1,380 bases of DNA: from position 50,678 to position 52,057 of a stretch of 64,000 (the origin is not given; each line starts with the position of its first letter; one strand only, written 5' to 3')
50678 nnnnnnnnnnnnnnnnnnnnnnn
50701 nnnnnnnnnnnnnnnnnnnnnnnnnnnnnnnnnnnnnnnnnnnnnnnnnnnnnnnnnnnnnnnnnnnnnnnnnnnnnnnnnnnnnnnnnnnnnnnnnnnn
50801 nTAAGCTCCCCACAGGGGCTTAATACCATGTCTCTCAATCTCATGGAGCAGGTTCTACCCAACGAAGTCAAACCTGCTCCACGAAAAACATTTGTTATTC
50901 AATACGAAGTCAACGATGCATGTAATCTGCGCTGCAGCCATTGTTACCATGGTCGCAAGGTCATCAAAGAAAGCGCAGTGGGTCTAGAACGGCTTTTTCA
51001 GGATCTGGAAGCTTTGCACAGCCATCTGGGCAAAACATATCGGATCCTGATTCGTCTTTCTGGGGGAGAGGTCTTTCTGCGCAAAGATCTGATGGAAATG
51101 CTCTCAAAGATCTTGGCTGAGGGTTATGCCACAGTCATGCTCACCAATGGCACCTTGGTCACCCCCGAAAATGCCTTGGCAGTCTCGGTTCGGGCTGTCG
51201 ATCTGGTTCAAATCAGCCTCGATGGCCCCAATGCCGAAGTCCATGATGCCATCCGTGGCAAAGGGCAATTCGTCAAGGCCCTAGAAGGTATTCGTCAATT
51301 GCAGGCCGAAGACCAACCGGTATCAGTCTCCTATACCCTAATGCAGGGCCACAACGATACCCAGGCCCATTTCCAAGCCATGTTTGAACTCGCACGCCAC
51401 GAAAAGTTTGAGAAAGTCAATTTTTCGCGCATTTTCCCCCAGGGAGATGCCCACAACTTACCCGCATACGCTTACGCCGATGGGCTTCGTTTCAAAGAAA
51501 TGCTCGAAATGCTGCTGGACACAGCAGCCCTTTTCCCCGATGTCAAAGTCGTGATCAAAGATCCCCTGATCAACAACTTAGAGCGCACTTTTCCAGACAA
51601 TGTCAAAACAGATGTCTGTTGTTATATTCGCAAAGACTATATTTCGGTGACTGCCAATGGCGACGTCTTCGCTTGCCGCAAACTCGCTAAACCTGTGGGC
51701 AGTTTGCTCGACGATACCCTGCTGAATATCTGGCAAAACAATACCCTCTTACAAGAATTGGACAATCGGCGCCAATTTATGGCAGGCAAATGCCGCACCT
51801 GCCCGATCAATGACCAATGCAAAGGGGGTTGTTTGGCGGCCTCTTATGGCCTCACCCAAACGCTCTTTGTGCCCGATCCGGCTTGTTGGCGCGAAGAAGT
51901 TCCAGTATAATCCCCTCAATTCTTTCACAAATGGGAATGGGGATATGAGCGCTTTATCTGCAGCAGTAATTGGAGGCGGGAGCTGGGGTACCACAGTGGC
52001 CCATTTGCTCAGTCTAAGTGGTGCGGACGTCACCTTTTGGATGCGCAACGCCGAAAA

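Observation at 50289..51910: Translationally coupled Cys-tailed disordered protein + radical-SAM/SPASM enzyme: candidate undescribed RiPP-like or protein-maturation pair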

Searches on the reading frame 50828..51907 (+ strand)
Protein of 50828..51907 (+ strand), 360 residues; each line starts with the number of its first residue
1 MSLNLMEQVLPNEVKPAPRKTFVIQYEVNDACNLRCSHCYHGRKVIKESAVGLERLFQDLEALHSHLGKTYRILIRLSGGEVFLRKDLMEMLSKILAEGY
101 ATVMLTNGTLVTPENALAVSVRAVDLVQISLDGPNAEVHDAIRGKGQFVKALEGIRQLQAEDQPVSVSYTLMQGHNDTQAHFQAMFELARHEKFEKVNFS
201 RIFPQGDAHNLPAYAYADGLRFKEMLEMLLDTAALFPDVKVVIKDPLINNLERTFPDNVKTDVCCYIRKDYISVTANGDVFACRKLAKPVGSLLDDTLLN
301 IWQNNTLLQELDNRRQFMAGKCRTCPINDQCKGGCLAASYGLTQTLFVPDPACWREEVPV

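Call 5: search_protein_families(library=pfam, proteins=[window:50828-51907:+], max_evalue=0.01)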
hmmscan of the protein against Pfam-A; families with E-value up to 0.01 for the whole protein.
window:50828-51907:+ (360 aa): 3 families
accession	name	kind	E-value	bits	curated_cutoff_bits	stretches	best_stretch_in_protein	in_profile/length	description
PF04055.27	Radical_SAM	-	1.5e-21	77.8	29.5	1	27-188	2-165/166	Radical SAM superfamily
PF13186.11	SPASM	-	7.7e-08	32.9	21.5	1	265-326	1-67/67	Iron-sulfur cluster-binding domain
PF13353.11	Fer4_12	-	5.6e-05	23.9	22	1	31-135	14-117/137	4Fe-4S single cluster domain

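Call 6: search_protein_families(library=ncbifam, proteins=[window:50828-51907:+], max_evalue=0.01)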
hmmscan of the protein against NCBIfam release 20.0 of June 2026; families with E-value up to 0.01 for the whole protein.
window:50828-51907:+ (360 aa): 86 families (the best 25 are shown)
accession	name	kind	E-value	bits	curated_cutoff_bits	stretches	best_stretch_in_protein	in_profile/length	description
NF050035.1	rSAM_WgK_link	exception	5.9e-40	137.4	650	2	22-174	9-159/367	radical SAM/SPASM peptide maturase WgkB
TIGR04250.1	SCM_rSAM_ScmE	equivalog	1e-37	129.9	400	2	25-175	6-154/358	SynChlorMet cassette radical SAM/SPASM protein ScmE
TIGR04303.1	GeoRSP_rSAM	equivalog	3.8e-36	125.3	400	1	22-354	5-325/325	GeoRSP system radical SAM/SPASM protein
TIGR04545.1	rSAM_ahbD_hemeb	equivalog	1.8e-33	116.4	500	2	24-211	2-184/339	heme b synthase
TIGR04055.1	rSAM_NirJ2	equivalog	3.4e-32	112.3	500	1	24-353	2-322/326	putative heme d1 biosynthesis radical SAM protein NirJ2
TIGR03962.1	mycofact_rSAM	equivalog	3.5e-32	111.9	265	1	23-354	13-332/339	mycofactocin radical SAM maturase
TIGR04054.1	rSAM_NirJ1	equivalog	1.5e-31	109.4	650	2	20-206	34-214/387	putative heme d1 biosynthesis radical SAM protein NirJ1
TIGR04053.2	TIGR04053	equivalog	3.3e-30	105.5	395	2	19-180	5-167/366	TIGR04053 family radical SAM/SPASM domain-containing protein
TIGR04251.1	SCM_rSAM_ScmF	equivalog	3.6e-30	105.6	400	1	25-353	7-339/353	SynChlorMet cassette radical SAM/SPASM protein ScmF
TIGR04546.1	rSAM_ahbC_deAc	equivalog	4.7e-30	104.7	650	2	20-206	37-217/390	12,18-didecarboxysiroheme deacetylase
TIGR04347.1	pseudo_SAM_Halo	equivalog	9.2e-30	104.2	525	2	14-175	30-188/390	TIGR04347 family pseudo-SAM/SPASM protein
TIGR04051.1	rSAM_NirJ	equivalog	4e-29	101.7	515.45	2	25-233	5-206/354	heme d1 biosynthesis radical SAM protein NirJ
TIGR04340.1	rSAM_ACGX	hypoth_equivalog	3.7e-28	98.7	400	1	21-356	2-340/341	radical SAM/SPASM domain protein, ACGX system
TIGR04082.1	rSAM_for_selen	equivalog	1.4e-27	96.6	350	1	20-345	197-506/516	thio(seleno)oxazole modification radical SAM maturase SbtM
TIGR04133.1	rSAM_w_lipo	hypoth_equivalog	8.6e-27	94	425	1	2-336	6-332/350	TIGR04133 family radical SAM/SPASM protein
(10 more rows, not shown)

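Call 7: find_homologous_proteins(query=window:50828-51907:+, max_evalue=1e-10)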
Query window:50828-51907:+ (360 aa): 951 proteins with E <= 1e-10 among 4744 candidates; the best 120 are listed.
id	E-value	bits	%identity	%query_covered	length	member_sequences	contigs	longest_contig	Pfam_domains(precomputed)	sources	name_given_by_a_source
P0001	3.1e-227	772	94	100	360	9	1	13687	PF13186.12,PF04055.28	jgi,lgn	-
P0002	2.4e-198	677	83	100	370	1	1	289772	PF13186.12,PF04055.28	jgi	jgi:radical SAM protein with 4Fe4S-binding SPASM domain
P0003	1.1e-186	638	75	100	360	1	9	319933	PF13186.12,PF04055.28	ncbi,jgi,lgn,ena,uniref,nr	ncbi:hypothetical protein COW36_14525 [bacterium (Candidatus Blackallbacteria) CG17_big_fil_post_rev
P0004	3.0e-179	614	77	95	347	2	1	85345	PF13186.12,PF04055.28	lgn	-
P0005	4.0e-167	574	71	95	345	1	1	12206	PF13186.12,PF04055.28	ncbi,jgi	jgi:radical SAM protein with 4Fe4S-binding SPASM domain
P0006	2.2e-159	548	69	95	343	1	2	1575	PF13186.12,PF04055.28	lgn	-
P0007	6.6e-155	534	67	95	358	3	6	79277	PF13186.12,PF04055.28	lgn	-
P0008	1.2e-151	523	65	95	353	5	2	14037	PF13186.12,PF04055.28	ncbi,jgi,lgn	jgi:radical SAM protein with 4Fe4S-binding SPASM domain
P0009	2.7e-150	518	63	99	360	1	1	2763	PF13186.12,PF04055.28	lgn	-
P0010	7.7e-144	497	64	95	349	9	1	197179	PF13186.12,PF04055.28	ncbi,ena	-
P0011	4.1e-143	495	62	95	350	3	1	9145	PF13186.12,PF04055.28,PF13353.12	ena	-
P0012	7.1e-143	494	63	95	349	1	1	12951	PF13186.12,PF04055.28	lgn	-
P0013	2.0e-142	493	64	95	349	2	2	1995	PF13186.12,PF04055.28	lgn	-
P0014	3.1e-141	489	61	95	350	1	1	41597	PF13186.12,PF04055.28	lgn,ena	-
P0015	3.2e-141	489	62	95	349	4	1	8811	PF13186.12,PF04055.28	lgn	-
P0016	5.1e-140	485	61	95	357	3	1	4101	PF13186.12,PF04055.28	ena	-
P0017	5.4e-140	485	61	96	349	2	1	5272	PF13186.12,PF04055.28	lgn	-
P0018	5.8e-139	481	60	95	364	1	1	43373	PF13186.12,PF04055.28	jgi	-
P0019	6.3e-139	481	60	96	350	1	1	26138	PF13186.12,PF04055.28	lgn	-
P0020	7.2e-138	478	60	95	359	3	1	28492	PF13186.12,PF04055.28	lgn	-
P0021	1.3e-137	477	60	95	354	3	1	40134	PF13186.12,PF04055.28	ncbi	-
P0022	2.0e-136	473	60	94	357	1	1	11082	PF13186.12,PF04055.28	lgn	-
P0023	2.9e-135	469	60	95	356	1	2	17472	PF13186.12,PF04055.28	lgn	-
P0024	6.2e-135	468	61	94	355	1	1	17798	PF13186.12,PF04055.28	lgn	-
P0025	1.1e-134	467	59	95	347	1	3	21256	PF13186.12,PF04055.28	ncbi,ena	-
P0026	2.8e-134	466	60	95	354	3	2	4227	PF13186.12,PF04055.28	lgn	-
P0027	8.3e-134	464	59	96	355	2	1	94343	PF13186.12,PF04055.28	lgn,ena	-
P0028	1.6e-133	463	59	94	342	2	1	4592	PF13186.12,PF04055.28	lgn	-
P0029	3.7e-131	456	58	96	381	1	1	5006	PF13186.12,PF04055.28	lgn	-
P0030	8.0e-131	454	58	94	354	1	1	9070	PF13186.12,PF04055.28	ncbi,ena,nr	ncbi:MAG: hypothetical protein CVV27_04225 [Candidatus Melainabacteria bacterium HGW-Melainabacteria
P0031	2.1e-130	453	56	95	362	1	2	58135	PF13186.12,PF04055.28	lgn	-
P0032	3.5e-75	272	39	94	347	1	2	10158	PF13186.12,PF04055.28,PF13353.12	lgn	-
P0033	3.0e-62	229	36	93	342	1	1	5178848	PF13186.12,PF04055.28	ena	-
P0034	2.4e-41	160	32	93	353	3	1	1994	PF13186.12,PF04055.28,PF13353.12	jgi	-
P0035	3.2e-41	160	33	94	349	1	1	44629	PF13186.12,PF04055.28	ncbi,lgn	-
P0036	8.0e-41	159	31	93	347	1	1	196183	PF13186.12,PF04055.28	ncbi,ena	-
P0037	9.8e-41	158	32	95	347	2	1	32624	PF13186.12,PF04055.28,PF13353.12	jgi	-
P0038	1.1e-39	155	32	93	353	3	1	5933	PF13186.12,PF04055.28,PF13353.12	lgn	-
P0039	2.1e-39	154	32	93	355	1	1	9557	PF13186.12,PF04055.28,PF13353.12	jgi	jgi:radical SAM protein with 4Fe4S-binding SPASM domain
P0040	2.9e-39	153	31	93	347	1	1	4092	PF13186.12,PF04055.28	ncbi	-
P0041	3.4e-39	153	32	94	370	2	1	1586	PF13186.12,PF04055.28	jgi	-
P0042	6.9e-39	152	31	93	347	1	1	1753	PF13186.12,PF04055.28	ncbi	-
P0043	9.1e-39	152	29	93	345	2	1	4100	PF13186.12,PF04055.28,PF13353.12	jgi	-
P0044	1.9e-38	151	31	93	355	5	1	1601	PF13186.12,PF04055.28,PF13353.12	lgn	-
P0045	3.1e-38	150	31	93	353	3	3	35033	PF13186.12,PF04055.28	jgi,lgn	-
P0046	1.0e-37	148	30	97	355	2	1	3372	PF13186.12,PF04055.28,PF13353.12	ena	-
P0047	1.9e-37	147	32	93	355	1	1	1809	PF13186.12,PF04055.28,PF13353.12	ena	-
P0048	7.7e-37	145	32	93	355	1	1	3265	PF13186.12,PF04055.28,PF13353.12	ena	-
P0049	9.7e-37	145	32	93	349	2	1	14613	PF13186.12,PF04055.28,PF13353.12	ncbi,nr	ncbi:MAG TPA: radical SAM protein [Ignavibacteriaceae bacterium]|nr:radical SAM protein [Ignavibacte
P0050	1.6e-36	144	30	94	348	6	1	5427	PF13186.12,PF04055.28,PF13353.12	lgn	-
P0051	2.4e-36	144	31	93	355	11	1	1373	PF13186.12,PF04055.28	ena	-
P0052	2.5e-36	144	30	93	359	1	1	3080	PF13186.12,PF04055.28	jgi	jgi:AdoMet-dependent heme synthase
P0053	2.6e-36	144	29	93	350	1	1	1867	PF13186.12,PF04055.28,PF13353.12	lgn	-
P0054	3.8e-36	143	31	93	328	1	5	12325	PF13186.12,PF04055.28,PF13353.12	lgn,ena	-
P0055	6.4e-36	142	31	89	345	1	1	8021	PF13186.12,PF04055.28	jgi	jgi:AdoMet-dependent heme synthase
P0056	7.9e-36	142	29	93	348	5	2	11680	PF13186.12,PF04055.28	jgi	jgi:AdoMet-dependent heme synthase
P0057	9.2e-36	142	29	93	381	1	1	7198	PF13186.12,PF04055.28,PF13353.12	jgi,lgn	jgi:radical SAM protein with 4Fe4S-binding SPASM domain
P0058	1.2e-35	141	31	96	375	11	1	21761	PF13186.12,PF04055.28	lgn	-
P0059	1.6e-35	141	30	92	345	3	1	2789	PF13186.12,PF04055.28,PF13353.12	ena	-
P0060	3.8e-35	140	29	94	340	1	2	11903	PF13186.12,PF04055.28,PF13353.12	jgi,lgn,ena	-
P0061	4.6e-35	140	30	93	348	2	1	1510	PF13186.12,PF04055.28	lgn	-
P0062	4.9e-35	139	30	93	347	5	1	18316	PF13186.12,PF04055.28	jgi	jgi:MoaA/NifB/PqqE/SkfB family radical SAM enzyme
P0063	1.4e-34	138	32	94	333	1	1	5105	PF13186.12,PF04055.28,PF13353.12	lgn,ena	-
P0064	1.9e-34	138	28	93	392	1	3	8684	PF13186.12,PF04055.28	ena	-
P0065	6.9e-34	136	29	93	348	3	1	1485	PF13186.12,PF04055.28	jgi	jgi:AdoMet-dependent heme synthase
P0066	2.5e-33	134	31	93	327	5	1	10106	PF13186.12,PF04055.28,PF13353.12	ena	-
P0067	5.1e-33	133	28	94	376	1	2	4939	PF13186.12,PF04055.28,PF13353.12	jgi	jgi:radical SAM protein with 4Fe4S-binding SPASM domain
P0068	5.2e-33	133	26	95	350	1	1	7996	PF13186.12,PF04055.28,PF13353.12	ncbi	-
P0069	6.3e-33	133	29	93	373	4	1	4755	PF13186.12,PF04055.28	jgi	-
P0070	8.9e-33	132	31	92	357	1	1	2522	PF13186.12,PF04055.28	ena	-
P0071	9.6e-33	132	31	94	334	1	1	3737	PF13186.12,PF04055.28,PF13353.12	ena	-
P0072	1.8e-32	131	31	92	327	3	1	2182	PF13186.12,PF04055.28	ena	-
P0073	3.3e-32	130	29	93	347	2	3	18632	PF13186.12,PF04055.28,PF13353.12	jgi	jgi:radical SAM protein with 4Fe4S-binding SPASM domain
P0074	4.8e-32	130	32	94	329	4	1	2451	PF13186.12,PF04055.28,PF13353.12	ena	-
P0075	6.7e-32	129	31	94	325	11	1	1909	PF13186.12,PF04055.28,PF13353.12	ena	-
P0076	8.3e-32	129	32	93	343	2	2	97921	PF13186.12,PF04055.28,PF13353.12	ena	-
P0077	8.7e-32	129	28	93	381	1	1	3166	PF13186.12,PF04055.28,PF13353.12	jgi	jgi:radical SAM protein with 4Fe4S-binding SPASM domain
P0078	1.1e-31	128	29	94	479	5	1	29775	PF13186.12,PF04055.28,PF13353.12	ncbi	ncbi:MAG: radical SAM protein [Methanomassiliicoccales archaeon]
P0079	1.5e-31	128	27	92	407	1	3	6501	PF13186.12,PF04055.28,PF13353.12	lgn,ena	-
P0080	2.9e-31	127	32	93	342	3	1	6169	PF13186.12,PF04055.28,PF13353.12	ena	-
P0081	3.4e-31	127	30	92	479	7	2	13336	PF13186.12,PF04055.28,PF13353.12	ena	-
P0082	4.5e-31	126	29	81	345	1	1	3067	PF13186.12,PF04055.28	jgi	jgi:MoaA/NifB/PqqE/SkfB family radical SAM enzyme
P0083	6.5e-31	126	29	93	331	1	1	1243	PF13186.12,PF04055.28,PF13353.12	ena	-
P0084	8.7e-31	125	31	92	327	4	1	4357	PF13186.12,PF04055.28,PF13353.12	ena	-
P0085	1.6e-30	125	29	93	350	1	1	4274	PF13186.12,PF04055.28,PF13353.12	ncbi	-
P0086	1.9e-30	124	30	93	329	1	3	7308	PF13186.12,PF04055.28,PF13353.12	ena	-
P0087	3.2e-30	124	30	92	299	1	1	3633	PF13186.12,PF04055.28,PF13353.12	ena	-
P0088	3.8e-30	123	31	93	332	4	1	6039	PF13186.12,PF04055.28,PF13353.12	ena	-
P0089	3.9e-30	123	31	94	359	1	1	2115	PF13186.12,PF04055.28,PF13353.12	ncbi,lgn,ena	-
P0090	5.2e-30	123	31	93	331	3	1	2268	PF13186.12,PF04055.28,PF13353.12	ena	-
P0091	7.9e-30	122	30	94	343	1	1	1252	PF13186.12,PF04055.28,PF13353.12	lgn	-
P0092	8.3e-30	122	31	94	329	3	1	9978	PF13186.12,PF04055.28,PF13353.12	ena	-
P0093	1.2e-29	122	28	93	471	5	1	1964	PF13186.12,PF04055.28,PF13353.12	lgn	-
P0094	1.3e-29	122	31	92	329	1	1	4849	PF13186.12,PF04055.28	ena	-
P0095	1.3e-29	122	28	92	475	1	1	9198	PF13186.12,PF04055.28,PF13353.12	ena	-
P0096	1.4e-29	122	29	94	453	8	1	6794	PF13186.12,PF04055.28,PF13353.12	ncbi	ncbi:MAG: radical SAM protein [Candidatus Jordarchaeales archaeon]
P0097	4.3e-29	120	31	93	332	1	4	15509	PF13186.12,PF04055.28,PF13353.12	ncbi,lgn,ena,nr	ncbi:MAG: radical SAM protein [Ruminococcus sp.]|nr:radical SAM protein [Ruminococcus sp.]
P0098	4.8e-29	120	29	94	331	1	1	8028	PF13186.12,PF04055.28,PF13353.12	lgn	-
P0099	5.1e-29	120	31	98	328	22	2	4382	PF13186.12,PF04055.28,PF13353.12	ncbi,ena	-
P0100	5.2e-29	120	29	94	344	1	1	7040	PF13186.12,PF04055.28,PF13353.12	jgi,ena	-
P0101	6.0e-29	119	28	94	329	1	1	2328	PF13186.12,PF04055.28,PF13353.12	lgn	-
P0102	8.3e-29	119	29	95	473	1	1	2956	PF13186.12,PF04055.28,PF13353.12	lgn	-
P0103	1.9e-28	118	31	93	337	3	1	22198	PF13186.12,PF04055.28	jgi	-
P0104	2.2e-28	118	28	93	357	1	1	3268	PF13186.12,PF04055.28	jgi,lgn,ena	-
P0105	2.4e-28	117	28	93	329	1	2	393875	PF04055.28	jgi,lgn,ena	-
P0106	2.9e-28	117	29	93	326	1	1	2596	PF13186.12,PF04055.28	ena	-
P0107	3.1e-28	117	30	94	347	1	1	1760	PF13186.12,PF04055.28,PF13353.12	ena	-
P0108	3.4e-28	117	31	92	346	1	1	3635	PF04055.28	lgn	-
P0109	3.5e-28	117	30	91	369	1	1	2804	PF13186.12,PF04055.28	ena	-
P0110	3.6e-28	117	31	93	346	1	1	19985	PF13186.12,PF04055.28,PF13353.12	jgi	jgi:mycofactocin biosynthetic radical S-adenosylmethionine protein MftC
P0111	4.0e-28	117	26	96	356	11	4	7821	PF13186.12,PF04055.28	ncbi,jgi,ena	jgi:radical SAM protein with 4Fe4S-binding SPASM domain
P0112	5.1e-28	116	32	93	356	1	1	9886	PF04055.28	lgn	-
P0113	6.6e-28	116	27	94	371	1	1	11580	PF13186.12,PF04055.28,PF13353.12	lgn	-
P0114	7.7e-28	116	28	92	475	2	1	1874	PF13186.12,PF04055.28,PF13353.12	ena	-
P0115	9.4e-28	116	29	91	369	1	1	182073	PF13186.12,PF04055.28,PF13353.12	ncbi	ncbi:MAG: radical SAM protein [Acidilobus sp.]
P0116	9.6e-28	115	27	92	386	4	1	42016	PF13186.12,PF04055.28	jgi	jgi:radical SAM protein with 4Fe4S-binding SPASM domain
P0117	1.0e-27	115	30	92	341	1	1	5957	PF13186.12,PF04055.28,PF13353.12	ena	-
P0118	1.2e-27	115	32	92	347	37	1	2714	PF13186.12,PF04055.28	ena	-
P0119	1.9e-27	115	28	96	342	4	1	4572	PF13186.12,PF04055.28,PF13353.12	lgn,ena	-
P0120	2.0e-27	114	29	97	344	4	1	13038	PF04055.28,PF13353.12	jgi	jgi:radical SAM protein with 4Fe4S-binding SPASM domain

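Call 11: find_related_loci(query=A1, collection=genome_contigs, flank=8000)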
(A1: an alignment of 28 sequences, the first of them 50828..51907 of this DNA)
Query A1 (360 aa) in genome_contigs; peptide patterns used: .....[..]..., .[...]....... (x = any residue, [..] = any of these).
600 stretches matched a pattern (row limit reached: there are more); 553 encode a relative of the query (tblastn E <= 1e-3); the best 80 are kept; 80 distinct loci.
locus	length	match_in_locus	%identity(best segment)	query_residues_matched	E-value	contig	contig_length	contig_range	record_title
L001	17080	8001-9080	97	1-360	0e+0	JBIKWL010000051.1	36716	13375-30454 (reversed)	MAG: Candidatus Sericytochromatia bacterium isolate ME2015-09-13_3300035666_group6_bin207 Rohwer_bin1392_scaffold_717_c1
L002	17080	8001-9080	98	1-360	0e+0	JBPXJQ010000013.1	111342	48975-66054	MAG: Candidatus Blackallbacteria bacterium isolate mt_P12 k141_154721, whole genome shotgun sequence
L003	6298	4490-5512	65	17-357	4e-159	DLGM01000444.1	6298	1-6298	MAG TPA_asm: Cyanobacteria bacterium UBA7694 UBA7694_contig_77516, whole genome shotgun sequence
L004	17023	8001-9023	64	19-359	5e-150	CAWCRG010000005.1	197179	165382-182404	MAG: Candidatus Sericytochromatia bacterium isolate MFD03250.bin.2.6 genome assembly, contig: contig_19502, whole genome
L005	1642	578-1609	60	17-360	1e-158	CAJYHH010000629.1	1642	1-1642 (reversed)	MAG: Candidatus Sericytochromatia bacterium isolate maxbin_SP350_1.003_cleaned genome assembly, contig: k127_122512, who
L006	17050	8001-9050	58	11-360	7e-143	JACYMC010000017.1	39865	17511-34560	MAG: Candidatus Sericytochromatia bacterium isolate T60_A2020_004 NODE_929_length_39865_cov_11.8535, whole genome shotgu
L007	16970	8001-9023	59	20-360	3e-141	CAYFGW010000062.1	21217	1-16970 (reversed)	MAG TPA_asm: uncultured Candidatus Sericytochromatia bacterium isolate ERP003628_co1_38 genome assembly, contig: NODE_10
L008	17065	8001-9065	32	10-357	6e-49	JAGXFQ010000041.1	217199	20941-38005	MAG: Desulfobulbaceae bacterium isolate LH_M19 k141_1575458, whole genome shotgun sequence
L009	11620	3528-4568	30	15-354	6e-47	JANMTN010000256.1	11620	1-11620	MAG: Desulfobulbaceae bacterium isolate SOY_29_metabat_160 SOY_29_k141_2337042, whole genome shotgun sequence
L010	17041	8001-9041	29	15-354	3e-46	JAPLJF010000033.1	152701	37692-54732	MAG: Deltaproteobacteria bacterium isolate LacPavin_0920_WC70_MAG_51_65 LacPavin_0920_WC70_scaffold_317005, whole genome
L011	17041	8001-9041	29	15-354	5e-46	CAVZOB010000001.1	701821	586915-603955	MAG: uncultured proteobacterium isolate MFD01721.bin.1.139 genome assembly, contig: contig_11991, whole genome shotgun s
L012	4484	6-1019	32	22-356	2e-45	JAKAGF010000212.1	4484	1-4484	MAG: Nitrospirae bacterium isolate WY2.bin147 NODE_39669_length_4484_cov_2.463163, whole genome shotgun sequence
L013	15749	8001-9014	32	20-354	3e-45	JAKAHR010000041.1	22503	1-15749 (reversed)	MAG: Nitrospirae bacterium isolate WY3.bin121 NODE_3665_length_22503_cov_3.586968, whole genome shotgun sequence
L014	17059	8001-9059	30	20-356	5e-43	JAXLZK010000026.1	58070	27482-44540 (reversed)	MAG: Thermodesulfovibrionales bacterium isolate STL-NIT1 opera.106.fa-26, whole genome shotgun sequence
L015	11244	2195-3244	28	12-354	9e-43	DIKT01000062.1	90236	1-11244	MAG TPA_asm: Desulfobulbaceae bacterium UBA5611 UBA5611_contig_11102, whole genome shotgun sequence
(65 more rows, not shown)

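Call 16: find_encoding_contigs(protein=P0033, flank=6000, max_places=2)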
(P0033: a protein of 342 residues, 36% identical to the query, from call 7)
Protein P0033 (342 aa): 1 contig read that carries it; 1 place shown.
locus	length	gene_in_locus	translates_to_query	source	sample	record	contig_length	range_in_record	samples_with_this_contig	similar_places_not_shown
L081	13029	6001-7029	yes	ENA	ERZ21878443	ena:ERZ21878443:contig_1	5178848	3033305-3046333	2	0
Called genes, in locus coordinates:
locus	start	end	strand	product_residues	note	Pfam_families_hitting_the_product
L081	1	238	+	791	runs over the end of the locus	-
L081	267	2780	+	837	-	-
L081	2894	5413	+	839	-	-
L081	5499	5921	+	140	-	-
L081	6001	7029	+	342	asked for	PF04055:Radical_SAM, PF13186:SPASM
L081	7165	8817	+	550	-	PF02624:YcaO, PF07719:TPR_2 (faint), PF13414:TPR_11 (faint), PF21033:RMD1-3 (weak), PF13424:TPR_12 (weak), PF00515:TPR_1 (weak)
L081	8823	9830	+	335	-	PF03734:YkuD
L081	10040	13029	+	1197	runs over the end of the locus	PF02743:dCache_1, PF22673:MCP-like_PDC_1, PF00672:HAMP (faint), PF18947:HAMP_2, PF18575:HAMP_N3, PF18947:HAMP_2, PF00015:MCPsignal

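Call 17: find_encoding_contigs(protein=P0032, flank=6000, max_places=2)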
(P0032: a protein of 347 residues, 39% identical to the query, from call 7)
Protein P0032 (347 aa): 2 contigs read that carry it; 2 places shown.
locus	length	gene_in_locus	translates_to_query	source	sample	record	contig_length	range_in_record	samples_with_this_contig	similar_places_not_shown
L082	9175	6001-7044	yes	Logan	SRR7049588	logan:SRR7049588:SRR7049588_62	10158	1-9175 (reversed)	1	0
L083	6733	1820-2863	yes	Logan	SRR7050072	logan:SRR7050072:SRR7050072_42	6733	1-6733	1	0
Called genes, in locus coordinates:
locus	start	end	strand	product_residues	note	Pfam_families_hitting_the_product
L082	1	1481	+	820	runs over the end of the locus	?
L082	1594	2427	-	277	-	-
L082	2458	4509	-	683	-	PF13715:CarbopepD_reg_2 (faint), PF13620:CarboxypepD_reg (weak)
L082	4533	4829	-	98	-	-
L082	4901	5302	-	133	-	-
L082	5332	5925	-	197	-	-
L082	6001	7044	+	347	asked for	PF04055:Radical_SAM, PF13353:Fer4_12 (faint), PF13186:SPASM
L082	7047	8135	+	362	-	PF01968:Hydantoinase_A (faint)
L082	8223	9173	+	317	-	?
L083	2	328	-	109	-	?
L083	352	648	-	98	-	-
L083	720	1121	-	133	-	-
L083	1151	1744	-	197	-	-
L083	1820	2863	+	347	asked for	PF04055:Radical_SAM, PF13353:Fer4_12 (faint), PF13186:SPASM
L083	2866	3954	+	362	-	PF01968:Hydantoinase_A (faint)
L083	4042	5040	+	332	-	PF02353:CMAS, PF03848:TehB (weak), PF13489:Methyltransf_23, PF05401:NodS, PF13847:Methyltransf_31, PF08241:Methyltransf_11, PF08242:Methyltransf_12, PF13649:Methyltransf_25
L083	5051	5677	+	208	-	PF13847:Methyltransf_31 (weak), PF13649:Methyltransf_25, PF08241:Methyltransf_11 (weak), PF08242:Methyltransf_12 (weak)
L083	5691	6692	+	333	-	PF01073:3Beta_HSD, PF01370:Epimerase, PF02719:Polysacc_synt_2, PF04321:RmlD_sub_bind (weak), PF05368:NmrA, PF07993:NAD_binding_4, PF16363:GDP_Man_Dehyd, PF13460:NAD_binding_10 (weak)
